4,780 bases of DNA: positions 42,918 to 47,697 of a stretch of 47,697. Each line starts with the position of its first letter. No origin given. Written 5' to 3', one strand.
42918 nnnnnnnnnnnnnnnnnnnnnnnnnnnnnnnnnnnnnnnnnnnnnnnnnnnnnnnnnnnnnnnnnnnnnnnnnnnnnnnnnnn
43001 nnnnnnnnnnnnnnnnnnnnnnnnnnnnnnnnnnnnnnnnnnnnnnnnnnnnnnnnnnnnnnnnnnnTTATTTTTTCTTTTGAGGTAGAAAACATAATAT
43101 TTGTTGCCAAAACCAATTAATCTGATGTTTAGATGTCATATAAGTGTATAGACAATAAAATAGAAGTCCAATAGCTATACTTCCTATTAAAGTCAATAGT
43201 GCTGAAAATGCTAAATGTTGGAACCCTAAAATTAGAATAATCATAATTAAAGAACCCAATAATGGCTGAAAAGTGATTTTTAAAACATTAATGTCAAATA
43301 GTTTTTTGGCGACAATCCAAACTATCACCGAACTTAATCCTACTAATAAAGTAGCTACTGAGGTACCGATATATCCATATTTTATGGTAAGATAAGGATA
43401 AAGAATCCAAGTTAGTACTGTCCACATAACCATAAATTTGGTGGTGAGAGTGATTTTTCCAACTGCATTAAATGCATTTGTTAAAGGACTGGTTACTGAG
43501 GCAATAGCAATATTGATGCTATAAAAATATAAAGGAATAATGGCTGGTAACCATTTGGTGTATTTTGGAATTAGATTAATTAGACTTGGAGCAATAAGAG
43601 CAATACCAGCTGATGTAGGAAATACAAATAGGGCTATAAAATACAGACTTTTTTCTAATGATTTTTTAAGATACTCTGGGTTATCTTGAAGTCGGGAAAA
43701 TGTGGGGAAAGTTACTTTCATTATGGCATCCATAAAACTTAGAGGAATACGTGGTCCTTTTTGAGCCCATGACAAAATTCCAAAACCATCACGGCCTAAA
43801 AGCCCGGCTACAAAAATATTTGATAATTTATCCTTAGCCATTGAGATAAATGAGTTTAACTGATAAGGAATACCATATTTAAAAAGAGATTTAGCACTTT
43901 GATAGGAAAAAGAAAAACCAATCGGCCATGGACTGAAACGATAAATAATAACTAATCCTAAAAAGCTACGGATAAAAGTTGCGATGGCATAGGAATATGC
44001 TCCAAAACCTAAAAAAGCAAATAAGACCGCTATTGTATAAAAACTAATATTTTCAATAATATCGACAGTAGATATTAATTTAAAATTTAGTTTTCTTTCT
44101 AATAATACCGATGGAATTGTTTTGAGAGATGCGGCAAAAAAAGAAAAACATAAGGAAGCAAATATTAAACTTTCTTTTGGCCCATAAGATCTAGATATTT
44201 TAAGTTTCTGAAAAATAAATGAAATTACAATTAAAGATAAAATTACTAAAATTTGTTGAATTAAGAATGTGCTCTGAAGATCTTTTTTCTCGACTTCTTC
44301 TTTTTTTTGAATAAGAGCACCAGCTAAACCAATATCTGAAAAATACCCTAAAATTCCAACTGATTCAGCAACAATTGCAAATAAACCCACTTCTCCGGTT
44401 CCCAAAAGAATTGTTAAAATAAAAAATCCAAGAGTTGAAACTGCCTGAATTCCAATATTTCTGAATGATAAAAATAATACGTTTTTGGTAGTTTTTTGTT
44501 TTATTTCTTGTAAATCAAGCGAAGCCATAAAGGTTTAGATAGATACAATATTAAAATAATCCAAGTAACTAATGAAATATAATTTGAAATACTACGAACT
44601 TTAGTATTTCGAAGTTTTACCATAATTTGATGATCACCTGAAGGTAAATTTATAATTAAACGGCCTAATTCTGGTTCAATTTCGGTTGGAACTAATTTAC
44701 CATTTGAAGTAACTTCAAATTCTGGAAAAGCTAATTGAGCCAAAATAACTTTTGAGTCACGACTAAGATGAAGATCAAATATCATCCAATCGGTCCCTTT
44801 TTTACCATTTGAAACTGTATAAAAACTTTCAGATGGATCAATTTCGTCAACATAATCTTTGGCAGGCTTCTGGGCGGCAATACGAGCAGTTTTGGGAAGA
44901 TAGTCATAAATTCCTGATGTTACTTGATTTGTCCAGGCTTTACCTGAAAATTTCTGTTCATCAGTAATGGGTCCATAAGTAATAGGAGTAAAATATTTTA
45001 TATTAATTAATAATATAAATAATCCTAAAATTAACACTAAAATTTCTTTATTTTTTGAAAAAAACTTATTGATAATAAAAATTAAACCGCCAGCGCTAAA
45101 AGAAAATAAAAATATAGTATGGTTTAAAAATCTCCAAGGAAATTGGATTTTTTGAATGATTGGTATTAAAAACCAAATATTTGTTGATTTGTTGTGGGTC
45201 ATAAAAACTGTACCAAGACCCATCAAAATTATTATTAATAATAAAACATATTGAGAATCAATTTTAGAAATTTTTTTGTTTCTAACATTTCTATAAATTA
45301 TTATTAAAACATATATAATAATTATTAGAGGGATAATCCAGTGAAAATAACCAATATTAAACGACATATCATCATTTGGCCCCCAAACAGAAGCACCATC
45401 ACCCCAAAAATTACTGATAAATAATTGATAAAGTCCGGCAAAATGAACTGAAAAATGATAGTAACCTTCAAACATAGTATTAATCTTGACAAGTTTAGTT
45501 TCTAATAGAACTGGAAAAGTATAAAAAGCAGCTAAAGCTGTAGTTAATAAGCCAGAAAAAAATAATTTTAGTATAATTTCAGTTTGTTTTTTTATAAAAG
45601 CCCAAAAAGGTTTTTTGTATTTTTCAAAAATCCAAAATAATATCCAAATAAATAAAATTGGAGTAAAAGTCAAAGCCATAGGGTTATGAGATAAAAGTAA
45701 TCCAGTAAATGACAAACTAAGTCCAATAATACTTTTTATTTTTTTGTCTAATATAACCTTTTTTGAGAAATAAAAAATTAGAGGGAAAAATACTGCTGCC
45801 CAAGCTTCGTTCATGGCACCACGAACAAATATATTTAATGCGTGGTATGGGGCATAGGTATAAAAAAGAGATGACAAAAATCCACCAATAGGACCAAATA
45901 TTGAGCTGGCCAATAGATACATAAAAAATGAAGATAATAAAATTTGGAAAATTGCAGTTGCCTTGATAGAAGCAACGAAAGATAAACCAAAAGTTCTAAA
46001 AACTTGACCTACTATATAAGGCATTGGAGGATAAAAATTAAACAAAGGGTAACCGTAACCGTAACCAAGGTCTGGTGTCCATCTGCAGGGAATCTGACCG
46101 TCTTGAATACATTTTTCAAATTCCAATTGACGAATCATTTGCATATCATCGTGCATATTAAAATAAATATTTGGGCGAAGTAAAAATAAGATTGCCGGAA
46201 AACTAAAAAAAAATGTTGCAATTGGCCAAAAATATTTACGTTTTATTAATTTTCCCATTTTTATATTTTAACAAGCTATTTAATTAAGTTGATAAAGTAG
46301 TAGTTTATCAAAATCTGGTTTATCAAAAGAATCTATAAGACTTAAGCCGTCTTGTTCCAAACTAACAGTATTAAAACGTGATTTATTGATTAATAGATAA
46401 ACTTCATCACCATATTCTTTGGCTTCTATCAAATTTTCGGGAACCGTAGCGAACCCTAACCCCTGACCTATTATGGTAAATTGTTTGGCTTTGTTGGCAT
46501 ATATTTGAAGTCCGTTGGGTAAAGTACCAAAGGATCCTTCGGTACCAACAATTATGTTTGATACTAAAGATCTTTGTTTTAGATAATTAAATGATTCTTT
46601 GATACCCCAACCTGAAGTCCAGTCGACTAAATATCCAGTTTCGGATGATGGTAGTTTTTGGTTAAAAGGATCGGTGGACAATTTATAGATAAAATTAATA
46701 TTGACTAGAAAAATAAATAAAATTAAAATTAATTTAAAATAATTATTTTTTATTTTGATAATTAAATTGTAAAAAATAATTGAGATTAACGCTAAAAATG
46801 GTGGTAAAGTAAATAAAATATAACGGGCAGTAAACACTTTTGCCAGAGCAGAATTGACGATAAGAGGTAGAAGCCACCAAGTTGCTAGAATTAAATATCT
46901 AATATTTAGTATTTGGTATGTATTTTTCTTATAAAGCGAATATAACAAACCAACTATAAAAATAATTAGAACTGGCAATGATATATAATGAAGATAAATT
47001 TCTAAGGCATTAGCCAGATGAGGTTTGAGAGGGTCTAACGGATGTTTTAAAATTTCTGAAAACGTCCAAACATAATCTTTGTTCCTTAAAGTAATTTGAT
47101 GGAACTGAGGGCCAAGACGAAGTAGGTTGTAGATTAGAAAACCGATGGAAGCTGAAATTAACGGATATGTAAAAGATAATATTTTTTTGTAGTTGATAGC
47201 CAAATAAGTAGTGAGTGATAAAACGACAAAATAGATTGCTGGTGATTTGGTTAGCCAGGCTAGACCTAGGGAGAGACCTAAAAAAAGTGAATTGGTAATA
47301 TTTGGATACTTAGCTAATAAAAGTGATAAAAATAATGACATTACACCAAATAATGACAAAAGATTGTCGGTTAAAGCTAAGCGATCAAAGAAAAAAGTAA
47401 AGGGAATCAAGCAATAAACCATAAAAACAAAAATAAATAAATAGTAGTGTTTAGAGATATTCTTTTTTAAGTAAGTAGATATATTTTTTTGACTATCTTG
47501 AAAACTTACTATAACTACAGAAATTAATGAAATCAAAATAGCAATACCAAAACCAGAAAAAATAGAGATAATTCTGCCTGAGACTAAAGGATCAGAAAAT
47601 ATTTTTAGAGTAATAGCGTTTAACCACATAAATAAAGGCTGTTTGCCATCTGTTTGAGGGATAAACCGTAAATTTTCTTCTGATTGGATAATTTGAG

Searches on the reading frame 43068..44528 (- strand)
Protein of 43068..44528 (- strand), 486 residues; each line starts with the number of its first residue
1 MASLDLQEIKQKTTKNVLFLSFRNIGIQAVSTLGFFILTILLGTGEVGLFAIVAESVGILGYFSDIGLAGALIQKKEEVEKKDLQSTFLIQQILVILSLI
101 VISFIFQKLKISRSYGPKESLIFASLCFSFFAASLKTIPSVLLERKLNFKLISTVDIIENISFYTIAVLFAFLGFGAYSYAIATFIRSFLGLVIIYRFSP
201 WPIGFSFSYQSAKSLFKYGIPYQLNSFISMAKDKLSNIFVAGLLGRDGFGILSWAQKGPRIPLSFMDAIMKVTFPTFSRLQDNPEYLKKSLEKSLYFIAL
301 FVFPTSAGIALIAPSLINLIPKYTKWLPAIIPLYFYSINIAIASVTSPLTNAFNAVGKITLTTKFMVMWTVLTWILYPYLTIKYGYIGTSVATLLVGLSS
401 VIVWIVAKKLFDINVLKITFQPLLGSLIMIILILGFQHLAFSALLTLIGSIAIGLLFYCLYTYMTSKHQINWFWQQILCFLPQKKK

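Call 11: search_protein_families(library=pfam, proteins=[window:43068-44528:-], max_evalue=0.01)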
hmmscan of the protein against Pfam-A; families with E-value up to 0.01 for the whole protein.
window:43068-44528:- (486 aa): 2 families
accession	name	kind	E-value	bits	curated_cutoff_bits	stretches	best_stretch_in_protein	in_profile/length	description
PF13440.11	Polysacc_synt_3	-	9e-45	153.6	23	1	37-320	1-283/293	Polysaccharide biosynthesis protein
PF01943.22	Polysacc_synt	-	2.9e-22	79.8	28.2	1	14-281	2-274/274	Polysaccharide biosynthesis protein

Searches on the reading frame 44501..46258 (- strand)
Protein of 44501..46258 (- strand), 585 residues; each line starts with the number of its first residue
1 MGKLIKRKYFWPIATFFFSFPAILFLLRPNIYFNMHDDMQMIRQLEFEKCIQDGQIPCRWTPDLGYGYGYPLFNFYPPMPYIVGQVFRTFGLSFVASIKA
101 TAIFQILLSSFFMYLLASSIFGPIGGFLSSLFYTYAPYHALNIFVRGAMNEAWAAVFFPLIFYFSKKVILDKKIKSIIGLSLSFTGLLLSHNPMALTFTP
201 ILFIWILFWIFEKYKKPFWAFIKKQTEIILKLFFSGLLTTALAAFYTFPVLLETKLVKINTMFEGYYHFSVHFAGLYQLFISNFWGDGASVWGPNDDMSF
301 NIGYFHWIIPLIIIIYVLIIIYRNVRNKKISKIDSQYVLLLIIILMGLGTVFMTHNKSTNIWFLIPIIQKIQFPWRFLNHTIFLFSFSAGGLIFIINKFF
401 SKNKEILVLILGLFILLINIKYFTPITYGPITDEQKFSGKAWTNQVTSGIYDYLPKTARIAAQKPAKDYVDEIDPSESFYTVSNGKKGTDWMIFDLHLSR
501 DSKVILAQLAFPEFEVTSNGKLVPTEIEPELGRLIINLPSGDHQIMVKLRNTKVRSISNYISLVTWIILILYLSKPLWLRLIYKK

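Call 11: search_protein_families(library=pfam, proteins=[window:44501-46258:-], max_evalue=0.01)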
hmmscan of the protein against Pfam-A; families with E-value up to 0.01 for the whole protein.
window:44501-46258:- (585 aa): 0 families

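Call 25: search_protein_families(library=pfam, proteins=[window:44501-46258:-], max_evalue=10)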
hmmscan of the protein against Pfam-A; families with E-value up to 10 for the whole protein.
window:44501-46258:- (585 aa): 3 families
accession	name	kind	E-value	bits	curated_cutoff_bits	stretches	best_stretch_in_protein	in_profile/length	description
PF10131.15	PTPS_related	-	0.027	13.3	26.4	1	73-438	1-322/621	6-pyruvoyl-tetrahydropterin synthase related domain; membrane protein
PF12669.12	FeoB_associated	-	1.1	10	27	1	307-329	3-25/44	FeoB-associated Cys-rich membrane protein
PF11241.13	DUF3043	-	9.3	6.7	25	1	306-354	80-126/171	Protein of unknown function (DUF3043)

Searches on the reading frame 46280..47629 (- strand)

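Call 11: search_protein_families(library=pfam, proteins=[window:46280-47629:-], max_evalue=0.01)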
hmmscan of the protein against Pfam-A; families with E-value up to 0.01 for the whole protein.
window:46280-47629:- (449 aa): 1 family
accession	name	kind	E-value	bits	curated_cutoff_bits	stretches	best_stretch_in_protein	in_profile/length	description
PF13231.12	PMT_2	-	0.00057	20.6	26.1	1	70-166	57-153/160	Dolichyl-phosphate-mannose-protein mannosyltransferase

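Call 25: search_protein_families(library=pfam, proteins=[window:46280-47629:-], max_evalue=10)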
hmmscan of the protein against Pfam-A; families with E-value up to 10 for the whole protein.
window:46280-47629:- (449 aa): 1 family
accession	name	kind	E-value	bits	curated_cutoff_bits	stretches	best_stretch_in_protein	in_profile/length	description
PF13231.12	PMT_2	-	0.00057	20.6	26.1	1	70-166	57-153/160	Dolichyl-phosphate-mannose-protein mannosyltransferase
